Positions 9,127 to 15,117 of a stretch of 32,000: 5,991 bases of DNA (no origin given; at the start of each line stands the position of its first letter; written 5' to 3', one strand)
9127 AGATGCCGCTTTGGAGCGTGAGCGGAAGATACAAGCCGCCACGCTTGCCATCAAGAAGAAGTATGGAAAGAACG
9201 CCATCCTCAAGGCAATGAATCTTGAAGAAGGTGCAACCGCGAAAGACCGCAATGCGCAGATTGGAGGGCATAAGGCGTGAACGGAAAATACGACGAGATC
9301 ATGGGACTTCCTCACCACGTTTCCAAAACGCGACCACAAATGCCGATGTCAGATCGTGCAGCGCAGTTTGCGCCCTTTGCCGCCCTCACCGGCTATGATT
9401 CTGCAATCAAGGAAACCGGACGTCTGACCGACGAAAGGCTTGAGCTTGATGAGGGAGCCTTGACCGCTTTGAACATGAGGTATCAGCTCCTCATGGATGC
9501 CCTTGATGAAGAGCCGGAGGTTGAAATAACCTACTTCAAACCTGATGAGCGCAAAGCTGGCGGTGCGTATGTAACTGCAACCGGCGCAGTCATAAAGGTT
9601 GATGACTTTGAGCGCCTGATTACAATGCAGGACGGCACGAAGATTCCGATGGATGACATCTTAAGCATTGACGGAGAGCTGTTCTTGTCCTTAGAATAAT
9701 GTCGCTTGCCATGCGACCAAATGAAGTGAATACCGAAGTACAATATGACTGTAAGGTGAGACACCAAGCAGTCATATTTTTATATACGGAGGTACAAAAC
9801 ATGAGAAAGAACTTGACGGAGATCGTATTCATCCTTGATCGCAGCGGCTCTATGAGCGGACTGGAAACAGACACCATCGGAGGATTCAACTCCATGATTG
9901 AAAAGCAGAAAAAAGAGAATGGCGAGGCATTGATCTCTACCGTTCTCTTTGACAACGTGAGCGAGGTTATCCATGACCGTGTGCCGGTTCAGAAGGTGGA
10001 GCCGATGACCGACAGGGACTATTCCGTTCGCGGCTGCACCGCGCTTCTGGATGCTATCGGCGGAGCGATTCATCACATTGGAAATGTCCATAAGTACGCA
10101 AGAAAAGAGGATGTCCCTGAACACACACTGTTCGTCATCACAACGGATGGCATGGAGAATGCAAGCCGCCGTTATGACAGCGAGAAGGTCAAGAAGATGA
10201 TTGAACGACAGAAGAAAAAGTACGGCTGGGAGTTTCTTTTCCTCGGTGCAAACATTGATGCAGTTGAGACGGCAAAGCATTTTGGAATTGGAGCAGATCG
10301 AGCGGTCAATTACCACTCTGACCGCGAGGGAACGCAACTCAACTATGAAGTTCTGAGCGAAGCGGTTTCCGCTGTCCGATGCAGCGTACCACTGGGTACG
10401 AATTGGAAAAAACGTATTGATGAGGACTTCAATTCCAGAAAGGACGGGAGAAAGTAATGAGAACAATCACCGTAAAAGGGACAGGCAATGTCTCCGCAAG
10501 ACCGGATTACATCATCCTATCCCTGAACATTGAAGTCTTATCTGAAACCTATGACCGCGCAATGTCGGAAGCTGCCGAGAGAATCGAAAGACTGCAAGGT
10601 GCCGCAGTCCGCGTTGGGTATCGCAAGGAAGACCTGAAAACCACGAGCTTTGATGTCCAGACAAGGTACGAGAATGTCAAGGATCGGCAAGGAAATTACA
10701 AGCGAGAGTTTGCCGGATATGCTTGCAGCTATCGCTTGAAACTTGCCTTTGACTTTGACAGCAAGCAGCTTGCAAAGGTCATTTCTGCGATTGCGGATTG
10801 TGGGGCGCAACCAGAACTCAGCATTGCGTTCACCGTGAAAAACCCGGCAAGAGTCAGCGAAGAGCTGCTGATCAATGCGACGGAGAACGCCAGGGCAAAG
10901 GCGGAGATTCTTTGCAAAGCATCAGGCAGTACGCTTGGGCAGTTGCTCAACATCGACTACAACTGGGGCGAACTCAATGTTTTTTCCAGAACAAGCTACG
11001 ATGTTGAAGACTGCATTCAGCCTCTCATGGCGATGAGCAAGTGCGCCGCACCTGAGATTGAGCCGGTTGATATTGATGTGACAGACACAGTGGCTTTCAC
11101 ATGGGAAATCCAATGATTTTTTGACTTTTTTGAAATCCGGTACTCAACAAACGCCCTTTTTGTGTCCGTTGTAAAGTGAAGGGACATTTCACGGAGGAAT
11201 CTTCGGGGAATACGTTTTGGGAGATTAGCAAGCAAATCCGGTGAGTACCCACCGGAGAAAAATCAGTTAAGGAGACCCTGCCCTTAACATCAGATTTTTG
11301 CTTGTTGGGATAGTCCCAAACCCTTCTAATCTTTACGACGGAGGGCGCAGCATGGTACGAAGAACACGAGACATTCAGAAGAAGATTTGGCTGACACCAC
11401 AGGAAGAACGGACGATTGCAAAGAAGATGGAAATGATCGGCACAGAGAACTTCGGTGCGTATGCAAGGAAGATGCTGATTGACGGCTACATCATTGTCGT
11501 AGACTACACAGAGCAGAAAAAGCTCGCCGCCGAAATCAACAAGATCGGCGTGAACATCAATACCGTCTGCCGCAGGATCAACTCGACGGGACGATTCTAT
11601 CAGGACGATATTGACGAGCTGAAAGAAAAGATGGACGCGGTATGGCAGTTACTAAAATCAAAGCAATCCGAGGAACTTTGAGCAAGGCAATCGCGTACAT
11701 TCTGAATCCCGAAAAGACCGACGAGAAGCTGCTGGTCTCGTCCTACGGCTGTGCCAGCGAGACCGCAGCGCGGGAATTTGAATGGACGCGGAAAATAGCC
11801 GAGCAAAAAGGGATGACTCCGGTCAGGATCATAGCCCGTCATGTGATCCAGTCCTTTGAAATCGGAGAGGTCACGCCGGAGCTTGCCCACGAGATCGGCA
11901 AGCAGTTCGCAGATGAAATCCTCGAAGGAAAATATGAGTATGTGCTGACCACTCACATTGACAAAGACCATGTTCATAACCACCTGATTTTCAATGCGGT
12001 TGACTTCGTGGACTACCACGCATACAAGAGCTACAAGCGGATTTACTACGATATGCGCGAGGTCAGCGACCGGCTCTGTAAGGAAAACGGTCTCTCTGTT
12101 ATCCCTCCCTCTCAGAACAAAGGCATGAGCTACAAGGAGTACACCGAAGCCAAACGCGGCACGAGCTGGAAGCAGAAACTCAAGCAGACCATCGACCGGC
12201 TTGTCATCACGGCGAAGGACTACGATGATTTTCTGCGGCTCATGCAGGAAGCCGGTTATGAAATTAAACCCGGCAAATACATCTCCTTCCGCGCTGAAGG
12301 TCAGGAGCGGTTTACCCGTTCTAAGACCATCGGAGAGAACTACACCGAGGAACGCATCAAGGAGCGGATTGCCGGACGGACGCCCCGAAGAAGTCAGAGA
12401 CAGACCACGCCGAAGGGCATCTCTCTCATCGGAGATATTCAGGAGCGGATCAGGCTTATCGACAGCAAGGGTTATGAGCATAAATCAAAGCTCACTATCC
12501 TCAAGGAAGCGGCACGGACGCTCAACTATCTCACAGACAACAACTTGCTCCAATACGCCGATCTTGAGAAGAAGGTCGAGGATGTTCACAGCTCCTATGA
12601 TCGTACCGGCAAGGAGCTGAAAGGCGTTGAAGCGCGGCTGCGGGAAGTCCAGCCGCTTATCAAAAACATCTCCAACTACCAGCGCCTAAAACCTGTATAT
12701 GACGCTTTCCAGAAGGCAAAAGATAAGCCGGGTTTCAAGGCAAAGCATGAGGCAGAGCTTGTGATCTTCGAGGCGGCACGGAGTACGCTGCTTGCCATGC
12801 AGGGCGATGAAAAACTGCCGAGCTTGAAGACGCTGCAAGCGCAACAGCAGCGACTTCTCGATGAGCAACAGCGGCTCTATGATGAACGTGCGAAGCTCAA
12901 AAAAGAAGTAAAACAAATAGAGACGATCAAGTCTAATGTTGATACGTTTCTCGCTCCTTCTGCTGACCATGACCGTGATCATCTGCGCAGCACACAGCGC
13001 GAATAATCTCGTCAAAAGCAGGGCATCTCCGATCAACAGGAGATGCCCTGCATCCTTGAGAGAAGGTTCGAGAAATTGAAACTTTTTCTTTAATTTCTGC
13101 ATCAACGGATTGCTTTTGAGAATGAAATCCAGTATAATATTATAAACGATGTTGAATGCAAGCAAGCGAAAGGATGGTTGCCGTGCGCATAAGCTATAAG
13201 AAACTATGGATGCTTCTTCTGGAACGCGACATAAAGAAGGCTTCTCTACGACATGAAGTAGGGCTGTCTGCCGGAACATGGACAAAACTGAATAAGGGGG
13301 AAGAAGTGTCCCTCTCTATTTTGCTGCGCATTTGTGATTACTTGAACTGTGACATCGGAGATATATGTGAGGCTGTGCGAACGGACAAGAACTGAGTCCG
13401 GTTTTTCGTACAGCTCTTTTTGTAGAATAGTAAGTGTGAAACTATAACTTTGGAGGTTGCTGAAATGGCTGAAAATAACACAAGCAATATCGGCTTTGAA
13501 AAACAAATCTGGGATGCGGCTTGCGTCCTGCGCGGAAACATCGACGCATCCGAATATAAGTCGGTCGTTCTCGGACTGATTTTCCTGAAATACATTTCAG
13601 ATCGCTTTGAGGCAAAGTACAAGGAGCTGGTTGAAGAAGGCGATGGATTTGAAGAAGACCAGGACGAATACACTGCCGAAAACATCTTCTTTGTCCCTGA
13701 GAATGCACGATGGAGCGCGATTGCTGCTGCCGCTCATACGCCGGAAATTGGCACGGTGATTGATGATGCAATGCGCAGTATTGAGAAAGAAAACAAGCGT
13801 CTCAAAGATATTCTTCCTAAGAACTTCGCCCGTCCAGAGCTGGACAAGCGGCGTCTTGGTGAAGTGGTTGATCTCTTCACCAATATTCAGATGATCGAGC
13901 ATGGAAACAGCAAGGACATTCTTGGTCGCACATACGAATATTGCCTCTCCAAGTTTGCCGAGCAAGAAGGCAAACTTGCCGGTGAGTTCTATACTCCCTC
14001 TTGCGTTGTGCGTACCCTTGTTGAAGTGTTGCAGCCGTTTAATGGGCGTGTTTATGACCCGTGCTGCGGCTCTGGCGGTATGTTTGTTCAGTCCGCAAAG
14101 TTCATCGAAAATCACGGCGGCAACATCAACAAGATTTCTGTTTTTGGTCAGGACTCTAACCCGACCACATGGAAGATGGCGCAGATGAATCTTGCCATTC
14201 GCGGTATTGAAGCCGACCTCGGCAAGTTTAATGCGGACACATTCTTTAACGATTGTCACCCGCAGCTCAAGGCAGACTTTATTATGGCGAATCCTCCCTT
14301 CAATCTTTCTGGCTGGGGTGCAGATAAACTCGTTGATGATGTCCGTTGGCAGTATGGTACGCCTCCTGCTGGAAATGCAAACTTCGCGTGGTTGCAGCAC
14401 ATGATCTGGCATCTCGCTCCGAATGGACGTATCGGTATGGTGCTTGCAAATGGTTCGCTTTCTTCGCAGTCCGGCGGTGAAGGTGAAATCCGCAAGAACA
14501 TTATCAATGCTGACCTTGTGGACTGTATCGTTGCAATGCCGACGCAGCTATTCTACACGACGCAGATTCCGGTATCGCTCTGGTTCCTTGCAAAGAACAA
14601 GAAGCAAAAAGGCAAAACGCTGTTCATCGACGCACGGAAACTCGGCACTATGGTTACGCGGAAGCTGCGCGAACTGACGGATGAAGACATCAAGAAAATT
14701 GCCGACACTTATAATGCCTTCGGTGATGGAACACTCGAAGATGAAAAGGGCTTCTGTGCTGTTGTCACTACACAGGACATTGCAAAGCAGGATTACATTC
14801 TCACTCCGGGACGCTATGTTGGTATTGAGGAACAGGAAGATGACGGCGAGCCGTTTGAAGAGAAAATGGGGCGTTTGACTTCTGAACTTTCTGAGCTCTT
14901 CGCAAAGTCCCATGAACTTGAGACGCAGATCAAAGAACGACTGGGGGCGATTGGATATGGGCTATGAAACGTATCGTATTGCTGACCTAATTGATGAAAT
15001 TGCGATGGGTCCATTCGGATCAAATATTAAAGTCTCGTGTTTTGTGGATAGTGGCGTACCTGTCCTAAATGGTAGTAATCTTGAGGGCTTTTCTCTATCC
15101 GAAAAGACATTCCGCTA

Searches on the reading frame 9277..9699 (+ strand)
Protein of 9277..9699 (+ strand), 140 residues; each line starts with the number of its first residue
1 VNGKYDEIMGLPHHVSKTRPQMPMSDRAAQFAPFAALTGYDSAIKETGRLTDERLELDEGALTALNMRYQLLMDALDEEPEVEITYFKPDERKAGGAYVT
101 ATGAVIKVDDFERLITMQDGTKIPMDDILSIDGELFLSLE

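Call 91: search_protein_families(library=padloc, proteins=[window:9277-9699:+], max_evalue=0.001)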
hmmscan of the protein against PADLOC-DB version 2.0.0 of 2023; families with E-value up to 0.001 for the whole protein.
window:9277-9699:+ (140 aa): 0 families

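Call 109: search_protein_families(library=pfam, proteins=[window:9277-9699:+], max_evalue=0.001)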
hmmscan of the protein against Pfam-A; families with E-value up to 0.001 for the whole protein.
window:9277-9699:+ (140 aa): 1 family
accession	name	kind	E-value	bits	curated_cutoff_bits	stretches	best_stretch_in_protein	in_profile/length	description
PF08863.15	YolD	-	3.6e-05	24.2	27.5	1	53-131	20-93/94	YolD-like protein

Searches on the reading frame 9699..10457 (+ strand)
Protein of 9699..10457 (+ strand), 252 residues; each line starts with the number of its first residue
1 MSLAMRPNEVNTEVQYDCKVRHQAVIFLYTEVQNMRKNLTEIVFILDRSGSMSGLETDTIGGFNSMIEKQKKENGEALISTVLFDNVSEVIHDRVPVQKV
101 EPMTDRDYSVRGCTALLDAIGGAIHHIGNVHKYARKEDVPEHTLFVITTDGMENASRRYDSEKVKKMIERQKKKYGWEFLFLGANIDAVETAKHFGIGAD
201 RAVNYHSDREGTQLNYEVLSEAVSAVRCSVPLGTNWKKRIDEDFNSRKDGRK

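Call 8: search_protein_families(library=pfam, proteins=[window:9699-10457:+], max_evalue=0.001)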
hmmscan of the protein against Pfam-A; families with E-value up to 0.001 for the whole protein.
window:9699-10457:+ (252 aa): 1 family
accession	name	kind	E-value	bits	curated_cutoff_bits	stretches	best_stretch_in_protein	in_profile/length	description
PF05762.20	VWA_CoxE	-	0.0003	20.7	26.4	1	36-170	52-178/222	VWA domain containing CoxE-like protein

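Call 91: search_protein_families(library=padloc, proteins=[window:9699-10457:+], max_evalue=0.001)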
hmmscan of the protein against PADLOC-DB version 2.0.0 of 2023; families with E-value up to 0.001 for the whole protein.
window:9699-10457:+ (252 aa): 0 families

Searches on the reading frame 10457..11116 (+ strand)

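Call 8: search_protein_families(library=pfam, proteins=[window:10457-11116:+], max_evalue=0.001)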
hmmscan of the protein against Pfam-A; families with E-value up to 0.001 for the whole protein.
window:10457-11116:+ (219 aa): 1 family
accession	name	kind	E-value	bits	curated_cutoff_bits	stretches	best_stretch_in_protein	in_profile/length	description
PF04402.19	SIMPL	-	8.7e-38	131.1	25.2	1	4-216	1-205/205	Protein of unknown function (DUF541)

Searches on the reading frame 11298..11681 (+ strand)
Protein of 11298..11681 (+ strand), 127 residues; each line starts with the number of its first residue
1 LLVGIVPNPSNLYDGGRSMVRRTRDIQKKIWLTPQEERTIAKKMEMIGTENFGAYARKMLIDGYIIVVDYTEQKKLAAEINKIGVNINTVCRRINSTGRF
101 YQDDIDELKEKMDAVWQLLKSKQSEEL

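Call 109: search_protein_families(library=pfam, proteins=[window:11298-11681:+], max_evalue=0.001)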
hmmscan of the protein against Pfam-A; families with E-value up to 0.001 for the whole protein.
window:11298-11681:+ (127 aa): 2 families
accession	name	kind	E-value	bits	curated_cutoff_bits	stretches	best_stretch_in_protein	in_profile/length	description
PF21983.2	NikA-like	-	1.5e-10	41.5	27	1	22-91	1-69/72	Mobilization protein NikA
PF05713.17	MobC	-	1.4e-06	29.1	23.2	1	79-120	3-43/45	Bacterial mobilisation protein (MobC)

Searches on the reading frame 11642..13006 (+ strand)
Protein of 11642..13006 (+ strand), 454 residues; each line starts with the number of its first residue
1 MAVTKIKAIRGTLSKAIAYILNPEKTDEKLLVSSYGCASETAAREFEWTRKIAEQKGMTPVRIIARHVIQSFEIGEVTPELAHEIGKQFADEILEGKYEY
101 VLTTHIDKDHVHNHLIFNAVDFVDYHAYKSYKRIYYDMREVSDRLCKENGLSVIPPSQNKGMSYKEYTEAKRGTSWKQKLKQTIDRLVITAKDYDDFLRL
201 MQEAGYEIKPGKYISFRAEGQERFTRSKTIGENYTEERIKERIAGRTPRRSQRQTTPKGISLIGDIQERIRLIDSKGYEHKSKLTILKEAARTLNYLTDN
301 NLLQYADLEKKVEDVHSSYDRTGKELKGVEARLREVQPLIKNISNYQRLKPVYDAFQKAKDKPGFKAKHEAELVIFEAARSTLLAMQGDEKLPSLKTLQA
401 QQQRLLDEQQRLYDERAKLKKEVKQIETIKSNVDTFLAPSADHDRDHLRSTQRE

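Call 8: search_protein_families(library=pfam, proteins=[window:11642-13006:+], max_evalue=0.001)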
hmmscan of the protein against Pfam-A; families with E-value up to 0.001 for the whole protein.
window:11642-13006:+ (454 aa): 1 family
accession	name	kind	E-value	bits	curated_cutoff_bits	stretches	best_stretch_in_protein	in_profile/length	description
PF03432.20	Relaxase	-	2.9e-36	125.1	24.6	1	19-151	1-132/132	MobA/VirD2-like, nuclease domain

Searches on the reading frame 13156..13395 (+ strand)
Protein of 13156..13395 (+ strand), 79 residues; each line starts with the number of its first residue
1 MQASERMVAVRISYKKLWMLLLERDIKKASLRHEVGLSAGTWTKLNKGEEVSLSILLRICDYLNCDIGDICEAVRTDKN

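Call 109: search_protein_families(library=pfam, proteins=[window:13156-13395:+], max_evalue=0.001)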
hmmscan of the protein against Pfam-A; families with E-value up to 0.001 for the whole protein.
window:13156-13395:+ (79 aa): 1 family
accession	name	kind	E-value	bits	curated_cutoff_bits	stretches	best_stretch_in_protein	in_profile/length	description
PF13443.12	HTH_26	-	2.4e-19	69.8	22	1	16-74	1-61/63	Cro/C1-type HTH DNA-binding domain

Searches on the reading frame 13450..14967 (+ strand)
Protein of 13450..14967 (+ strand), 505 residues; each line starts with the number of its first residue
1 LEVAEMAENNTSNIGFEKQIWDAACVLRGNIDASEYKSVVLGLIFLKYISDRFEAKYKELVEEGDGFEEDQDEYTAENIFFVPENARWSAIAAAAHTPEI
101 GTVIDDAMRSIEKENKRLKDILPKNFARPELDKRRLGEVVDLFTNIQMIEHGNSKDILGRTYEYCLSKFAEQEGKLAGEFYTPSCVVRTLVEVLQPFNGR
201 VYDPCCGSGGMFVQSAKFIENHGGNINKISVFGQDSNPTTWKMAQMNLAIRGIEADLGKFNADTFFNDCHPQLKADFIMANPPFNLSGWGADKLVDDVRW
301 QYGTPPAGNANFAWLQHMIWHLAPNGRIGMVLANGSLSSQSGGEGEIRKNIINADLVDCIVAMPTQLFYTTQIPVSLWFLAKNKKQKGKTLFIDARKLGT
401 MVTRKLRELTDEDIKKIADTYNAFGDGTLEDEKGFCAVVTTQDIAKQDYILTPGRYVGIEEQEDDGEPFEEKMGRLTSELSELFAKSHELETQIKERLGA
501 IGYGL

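Call 8: search_protein_families(library=pfam, proteins=[window:13450-14967:+], max_evalue=0.001)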
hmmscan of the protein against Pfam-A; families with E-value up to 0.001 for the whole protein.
window:13450-14967:+ (505 aa): 4 families
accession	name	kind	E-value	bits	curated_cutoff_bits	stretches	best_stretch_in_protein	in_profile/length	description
PF02384.22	N6_Mtase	-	6e-112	374.4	20.4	1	154-465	2-311/311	N-6 DNA Methylase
PF12161.14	HsdM_N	-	3.1e-28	99.5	24.5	1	17-143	2-135/135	HsdM N-terminal domain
PF05175.20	MTS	-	0.00013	22.1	23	1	188-285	21-109/170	Methyltransferase small domain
PF11599.14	AviRa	-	0.00027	20.9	25.7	1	199-250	53-99/232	RRNA methyltransferase AviRa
